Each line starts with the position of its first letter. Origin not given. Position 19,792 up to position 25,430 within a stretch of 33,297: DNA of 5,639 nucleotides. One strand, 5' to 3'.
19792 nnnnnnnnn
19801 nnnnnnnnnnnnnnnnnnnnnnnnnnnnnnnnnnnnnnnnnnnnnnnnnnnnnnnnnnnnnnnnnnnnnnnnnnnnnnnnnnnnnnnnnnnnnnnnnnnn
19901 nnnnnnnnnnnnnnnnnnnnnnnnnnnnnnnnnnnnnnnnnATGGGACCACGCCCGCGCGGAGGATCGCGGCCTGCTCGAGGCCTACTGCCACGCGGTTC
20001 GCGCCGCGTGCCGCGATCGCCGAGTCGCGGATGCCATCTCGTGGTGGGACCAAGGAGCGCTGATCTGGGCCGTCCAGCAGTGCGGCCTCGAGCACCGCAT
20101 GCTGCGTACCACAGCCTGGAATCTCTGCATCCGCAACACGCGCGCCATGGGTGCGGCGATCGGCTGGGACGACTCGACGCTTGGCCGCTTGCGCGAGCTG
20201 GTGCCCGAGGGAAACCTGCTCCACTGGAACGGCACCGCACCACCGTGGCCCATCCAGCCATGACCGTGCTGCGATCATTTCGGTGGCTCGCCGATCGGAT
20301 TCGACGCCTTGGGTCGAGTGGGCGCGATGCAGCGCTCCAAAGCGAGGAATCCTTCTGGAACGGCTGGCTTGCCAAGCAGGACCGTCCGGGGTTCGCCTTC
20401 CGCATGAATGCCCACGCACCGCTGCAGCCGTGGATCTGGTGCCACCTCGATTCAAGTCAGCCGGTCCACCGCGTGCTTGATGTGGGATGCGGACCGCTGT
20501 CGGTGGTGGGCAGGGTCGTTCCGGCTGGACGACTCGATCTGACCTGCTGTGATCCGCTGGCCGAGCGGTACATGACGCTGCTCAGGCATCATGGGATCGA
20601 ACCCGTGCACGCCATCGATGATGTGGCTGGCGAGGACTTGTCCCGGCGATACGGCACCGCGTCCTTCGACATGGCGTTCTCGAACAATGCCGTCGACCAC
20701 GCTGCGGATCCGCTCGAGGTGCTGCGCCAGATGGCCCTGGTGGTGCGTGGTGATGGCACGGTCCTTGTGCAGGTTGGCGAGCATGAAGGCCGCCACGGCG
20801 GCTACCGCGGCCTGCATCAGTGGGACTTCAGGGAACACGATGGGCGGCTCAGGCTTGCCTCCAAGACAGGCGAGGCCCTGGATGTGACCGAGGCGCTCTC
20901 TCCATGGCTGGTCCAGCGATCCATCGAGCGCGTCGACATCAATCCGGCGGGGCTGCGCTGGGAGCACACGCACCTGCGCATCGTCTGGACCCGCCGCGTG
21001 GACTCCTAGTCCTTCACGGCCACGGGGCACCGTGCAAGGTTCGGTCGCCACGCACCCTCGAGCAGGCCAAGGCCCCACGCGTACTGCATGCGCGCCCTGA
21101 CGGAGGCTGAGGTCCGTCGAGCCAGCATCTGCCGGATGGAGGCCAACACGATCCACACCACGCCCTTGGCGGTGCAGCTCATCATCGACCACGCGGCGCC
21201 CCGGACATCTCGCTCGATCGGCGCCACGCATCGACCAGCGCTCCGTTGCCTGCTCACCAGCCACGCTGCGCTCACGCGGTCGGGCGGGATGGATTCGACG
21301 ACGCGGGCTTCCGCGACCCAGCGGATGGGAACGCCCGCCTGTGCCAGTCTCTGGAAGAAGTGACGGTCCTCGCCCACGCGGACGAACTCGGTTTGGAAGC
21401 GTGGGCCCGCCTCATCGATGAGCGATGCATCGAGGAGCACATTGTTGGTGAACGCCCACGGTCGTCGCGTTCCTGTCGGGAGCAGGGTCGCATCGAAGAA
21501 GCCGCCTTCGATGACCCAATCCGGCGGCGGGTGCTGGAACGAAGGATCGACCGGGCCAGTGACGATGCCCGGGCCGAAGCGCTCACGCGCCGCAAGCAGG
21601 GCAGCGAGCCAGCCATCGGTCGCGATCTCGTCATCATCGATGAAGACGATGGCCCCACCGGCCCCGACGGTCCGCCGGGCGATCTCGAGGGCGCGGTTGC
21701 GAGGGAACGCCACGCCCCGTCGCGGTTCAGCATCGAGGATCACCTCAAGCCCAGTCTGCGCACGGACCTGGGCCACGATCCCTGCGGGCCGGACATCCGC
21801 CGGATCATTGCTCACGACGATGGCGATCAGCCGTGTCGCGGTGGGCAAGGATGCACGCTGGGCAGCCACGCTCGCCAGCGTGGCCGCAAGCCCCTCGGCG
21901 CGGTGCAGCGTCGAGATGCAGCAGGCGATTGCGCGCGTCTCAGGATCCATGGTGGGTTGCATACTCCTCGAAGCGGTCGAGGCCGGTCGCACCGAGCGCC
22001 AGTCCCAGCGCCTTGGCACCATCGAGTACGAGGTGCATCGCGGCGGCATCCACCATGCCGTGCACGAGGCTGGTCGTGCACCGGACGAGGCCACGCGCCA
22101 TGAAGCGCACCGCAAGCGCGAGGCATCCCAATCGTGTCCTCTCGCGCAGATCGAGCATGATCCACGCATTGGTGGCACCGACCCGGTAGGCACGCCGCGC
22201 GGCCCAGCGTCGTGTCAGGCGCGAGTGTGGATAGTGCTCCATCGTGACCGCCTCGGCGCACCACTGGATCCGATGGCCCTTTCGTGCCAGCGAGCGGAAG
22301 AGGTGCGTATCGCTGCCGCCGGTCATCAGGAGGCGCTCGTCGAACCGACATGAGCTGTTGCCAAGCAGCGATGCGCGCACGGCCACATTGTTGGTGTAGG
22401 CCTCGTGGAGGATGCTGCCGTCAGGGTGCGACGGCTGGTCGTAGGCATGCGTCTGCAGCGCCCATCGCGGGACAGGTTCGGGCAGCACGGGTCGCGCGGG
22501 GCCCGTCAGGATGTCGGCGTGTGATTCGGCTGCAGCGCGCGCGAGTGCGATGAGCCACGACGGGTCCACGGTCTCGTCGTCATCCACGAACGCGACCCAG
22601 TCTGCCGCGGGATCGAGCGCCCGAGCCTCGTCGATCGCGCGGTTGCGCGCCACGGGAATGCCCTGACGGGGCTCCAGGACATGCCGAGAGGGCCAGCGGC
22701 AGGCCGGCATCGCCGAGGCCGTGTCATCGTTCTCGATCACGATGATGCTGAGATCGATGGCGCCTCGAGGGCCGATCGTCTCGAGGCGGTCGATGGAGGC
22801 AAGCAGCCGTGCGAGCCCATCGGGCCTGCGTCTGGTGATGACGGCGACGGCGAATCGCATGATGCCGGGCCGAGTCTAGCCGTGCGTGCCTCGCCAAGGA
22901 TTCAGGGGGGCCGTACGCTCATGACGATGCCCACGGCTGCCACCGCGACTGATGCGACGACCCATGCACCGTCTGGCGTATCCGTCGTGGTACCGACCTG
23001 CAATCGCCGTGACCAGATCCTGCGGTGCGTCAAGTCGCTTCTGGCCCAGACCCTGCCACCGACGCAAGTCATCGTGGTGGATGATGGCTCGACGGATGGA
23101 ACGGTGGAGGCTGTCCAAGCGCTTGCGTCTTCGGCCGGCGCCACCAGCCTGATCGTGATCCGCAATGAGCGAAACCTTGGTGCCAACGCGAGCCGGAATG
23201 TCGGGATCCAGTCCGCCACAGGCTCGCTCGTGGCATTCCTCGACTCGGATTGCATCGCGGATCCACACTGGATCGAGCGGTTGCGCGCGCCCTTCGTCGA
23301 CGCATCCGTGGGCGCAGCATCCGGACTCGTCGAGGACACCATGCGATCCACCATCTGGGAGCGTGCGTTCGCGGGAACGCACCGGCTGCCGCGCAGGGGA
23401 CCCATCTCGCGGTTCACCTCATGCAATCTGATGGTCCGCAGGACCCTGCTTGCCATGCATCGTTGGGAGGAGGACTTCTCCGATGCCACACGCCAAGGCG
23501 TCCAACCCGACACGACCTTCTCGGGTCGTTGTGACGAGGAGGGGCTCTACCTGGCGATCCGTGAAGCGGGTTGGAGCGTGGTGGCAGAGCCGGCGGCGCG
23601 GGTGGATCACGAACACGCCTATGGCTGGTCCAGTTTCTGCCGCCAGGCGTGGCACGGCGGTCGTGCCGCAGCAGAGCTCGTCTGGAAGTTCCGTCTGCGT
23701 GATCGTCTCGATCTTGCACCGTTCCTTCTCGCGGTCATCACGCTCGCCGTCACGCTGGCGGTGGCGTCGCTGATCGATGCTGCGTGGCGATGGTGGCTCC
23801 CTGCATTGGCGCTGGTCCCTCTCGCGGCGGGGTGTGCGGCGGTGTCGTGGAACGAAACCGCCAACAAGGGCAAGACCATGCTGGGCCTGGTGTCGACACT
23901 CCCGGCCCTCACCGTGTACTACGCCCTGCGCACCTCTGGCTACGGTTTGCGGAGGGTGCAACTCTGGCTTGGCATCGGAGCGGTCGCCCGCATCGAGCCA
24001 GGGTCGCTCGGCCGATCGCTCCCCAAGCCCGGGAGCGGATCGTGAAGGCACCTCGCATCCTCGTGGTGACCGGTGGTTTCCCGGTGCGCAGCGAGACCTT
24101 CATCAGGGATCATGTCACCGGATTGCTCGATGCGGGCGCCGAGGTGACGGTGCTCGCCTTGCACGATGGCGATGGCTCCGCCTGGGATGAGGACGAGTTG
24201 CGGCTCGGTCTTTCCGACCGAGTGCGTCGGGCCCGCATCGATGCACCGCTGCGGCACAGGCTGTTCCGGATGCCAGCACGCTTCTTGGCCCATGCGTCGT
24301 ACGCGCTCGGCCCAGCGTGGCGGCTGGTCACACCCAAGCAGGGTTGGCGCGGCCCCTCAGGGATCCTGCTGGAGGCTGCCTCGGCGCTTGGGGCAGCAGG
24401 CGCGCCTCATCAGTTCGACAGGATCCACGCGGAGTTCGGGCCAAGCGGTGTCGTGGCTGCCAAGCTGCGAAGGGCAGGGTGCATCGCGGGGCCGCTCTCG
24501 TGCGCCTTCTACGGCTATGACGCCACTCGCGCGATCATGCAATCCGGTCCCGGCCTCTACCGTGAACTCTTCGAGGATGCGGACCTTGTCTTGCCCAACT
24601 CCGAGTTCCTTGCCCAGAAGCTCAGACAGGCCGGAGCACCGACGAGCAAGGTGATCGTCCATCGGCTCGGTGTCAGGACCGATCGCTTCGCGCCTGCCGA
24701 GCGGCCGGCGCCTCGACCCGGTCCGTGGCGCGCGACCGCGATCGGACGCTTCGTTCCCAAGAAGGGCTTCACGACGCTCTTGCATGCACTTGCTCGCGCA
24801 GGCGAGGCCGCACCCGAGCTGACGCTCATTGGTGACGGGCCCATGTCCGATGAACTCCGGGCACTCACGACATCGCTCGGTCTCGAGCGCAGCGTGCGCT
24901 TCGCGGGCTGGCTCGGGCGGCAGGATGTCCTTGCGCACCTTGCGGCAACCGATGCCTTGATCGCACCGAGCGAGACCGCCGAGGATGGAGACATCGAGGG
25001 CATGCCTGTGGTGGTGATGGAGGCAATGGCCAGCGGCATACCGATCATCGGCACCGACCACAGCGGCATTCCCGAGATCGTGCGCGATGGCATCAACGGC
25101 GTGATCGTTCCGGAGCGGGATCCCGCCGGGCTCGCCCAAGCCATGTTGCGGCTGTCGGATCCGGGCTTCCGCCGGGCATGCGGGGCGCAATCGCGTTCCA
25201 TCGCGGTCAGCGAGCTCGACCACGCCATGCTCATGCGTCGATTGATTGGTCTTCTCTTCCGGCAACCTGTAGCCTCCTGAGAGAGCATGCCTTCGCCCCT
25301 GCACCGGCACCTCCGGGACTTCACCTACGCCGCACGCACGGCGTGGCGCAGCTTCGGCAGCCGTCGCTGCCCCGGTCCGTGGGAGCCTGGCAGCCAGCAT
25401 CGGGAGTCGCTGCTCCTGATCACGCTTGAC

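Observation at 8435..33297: Candidate undescribed surface system: lipid-carrier glycosylation and decoration island co-localised with three dockerin-tagged secreted proteins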

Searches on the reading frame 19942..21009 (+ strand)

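Call 10: search_protein_families(library=pfam, proteins=[window:19942-21009:+], max_evalue=0.01)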
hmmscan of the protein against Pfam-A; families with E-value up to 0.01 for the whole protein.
window:19942-21009:+ (355 aa): 5 families
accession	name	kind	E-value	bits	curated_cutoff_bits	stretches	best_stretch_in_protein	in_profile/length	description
PF08241.18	Methyltransf_11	-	1.4e-06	29.3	21.2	1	179-275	1-94/95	Methyltransferase domain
PF08242.18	Methyltransf_12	-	3.1e-06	28.3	30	1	179-273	1-97/98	Methyltransferase domain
PF13847.12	Methyltransf_31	-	3.4e-05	24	27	1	215-277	49-110/145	Methyltransferase domain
PF13489.12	Methyltransf_23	-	0.00012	22.3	27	1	174-298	22-136/164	Methyltransferase domain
PF13649.12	Methyltransf_25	-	0.00016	22.7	27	1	178-272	1-97/97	Methyltransferase domain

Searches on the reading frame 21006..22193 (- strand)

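Call 10: search_protein_families(library=pfam, proteins=[window:21006-22193:-], max_evalue=0.01)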
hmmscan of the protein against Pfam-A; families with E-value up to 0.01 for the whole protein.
window:21006-22193:- (395 aa): 2 families
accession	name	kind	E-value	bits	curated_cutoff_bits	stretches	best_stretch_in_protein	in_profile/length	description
PF00535.33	Glycos_transf_2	-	1.5e-08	35.2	23.3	1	92-229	3-129/168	Glycosyl transferase family 2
PF13632.12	Glyco_trans_2_3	-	8.4e-06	26.2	27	1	242-361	68-183/198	Glycosyl transferase family group 2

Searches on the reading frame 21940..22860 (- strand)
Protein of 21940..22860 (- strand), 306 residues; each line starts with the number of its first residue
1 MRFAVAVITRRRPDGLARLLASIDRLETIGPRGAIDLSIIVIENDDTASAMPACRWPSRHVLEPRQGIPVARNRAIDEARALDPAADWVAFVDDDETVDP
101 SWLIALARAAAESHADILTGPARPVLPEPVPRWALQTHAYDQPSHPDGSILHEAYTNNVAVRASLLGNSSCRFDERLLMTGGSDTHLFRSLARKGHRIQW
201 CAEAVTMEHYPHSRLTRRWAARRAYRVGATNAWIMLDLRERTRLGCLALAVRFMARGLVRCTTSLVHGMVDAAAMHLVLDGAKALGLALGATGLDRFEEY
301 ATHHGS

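Call 10: search_protein_families(library=pfam, proteins=[window:21940-22860:-], max_evalue=0.01)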
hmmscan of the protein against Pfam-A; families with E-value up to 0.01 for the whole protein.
window:21940-22860:- (306 aa): 3 families
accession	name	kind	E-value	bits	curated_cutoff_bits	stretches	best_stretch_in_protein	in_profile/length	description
PF00535.33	Glycos_transf_2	-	3.4e-08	34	23.3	1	5-138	2-131/168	Glycosyl transferase family 2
PF13641.12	Glyco_tranf_2_3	-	5.6e-08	33.5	27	1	2-213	2-216/230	Glycosyltransferase like family 2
PF13632.12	Glyco_trans_2_3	-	4.2e-05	23.9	27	1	88-275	1-186/198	Glycosyl transferase family group 2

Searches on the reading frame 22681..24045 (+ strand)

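Call 10: search_protein_families(library=pfam, proteins=[window:22681-24045:+], max_evalue=0.01)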
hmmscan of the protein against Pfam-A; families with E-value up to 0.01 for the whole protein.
window:22681-24045:+ (454 aa): 3 families
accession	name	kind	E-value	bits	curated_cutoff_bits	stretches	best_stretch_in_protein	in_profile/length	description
PF00535.33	Glycos_transf_2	-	1.4e-33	116.7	23.3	1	101-218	1-117/168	Glycosyl transferase family 2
PF13641.12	Glyco_tranf_2_3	-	1.8e-20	74.4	27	1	97-322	1-223/230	Glycosyltransferase like family 2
PF10111.15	Glyco_tranf_2_2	-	5.6e-09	36.3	27.3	1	101-198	1-99/276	Glycosyltransferase like family 2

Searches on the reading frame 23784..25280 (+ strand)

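Call 10: search_protein_families(library=pfam, proteins=[window:23784-25280:+], max_evalue=0.01)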
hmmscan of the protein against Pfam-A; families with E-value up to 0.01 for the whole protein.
window:23784-25280:+ (498 aa): 6 families
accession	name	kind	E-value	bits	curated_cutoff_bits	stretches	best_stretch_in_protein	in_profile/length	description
PF13692.12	Glyco_trans_1_4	-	2.3e-33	115.9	27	1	319-457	6-139/142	Glycosyl transferases group 1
PF00534.26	Glycos_transf_1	-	1.1e-31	110.1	26.4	1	313-470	14-169/172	Glycosyl transferases group 1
PF13439.12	Glyco_transf_4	-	1.4e-10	41.9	28.5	1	104-301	5-170/170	Glycosyltransferase Family 4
PF20706.3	GT4-conflict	-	7.6e-09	35.5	26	1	259-438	140-325/385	Family 4 Glycosyltransferase in conflict systems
PF13579.12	Glyco_trans_4_4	-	6.9e-08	33.4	29.7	1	104-295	4-157/158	Glycosyl transferase 4-like domain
PF13524.12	Glyco_trans_1_2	-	0.0016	18.8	25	1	345-477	16-132/144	Glycosyl transferase-like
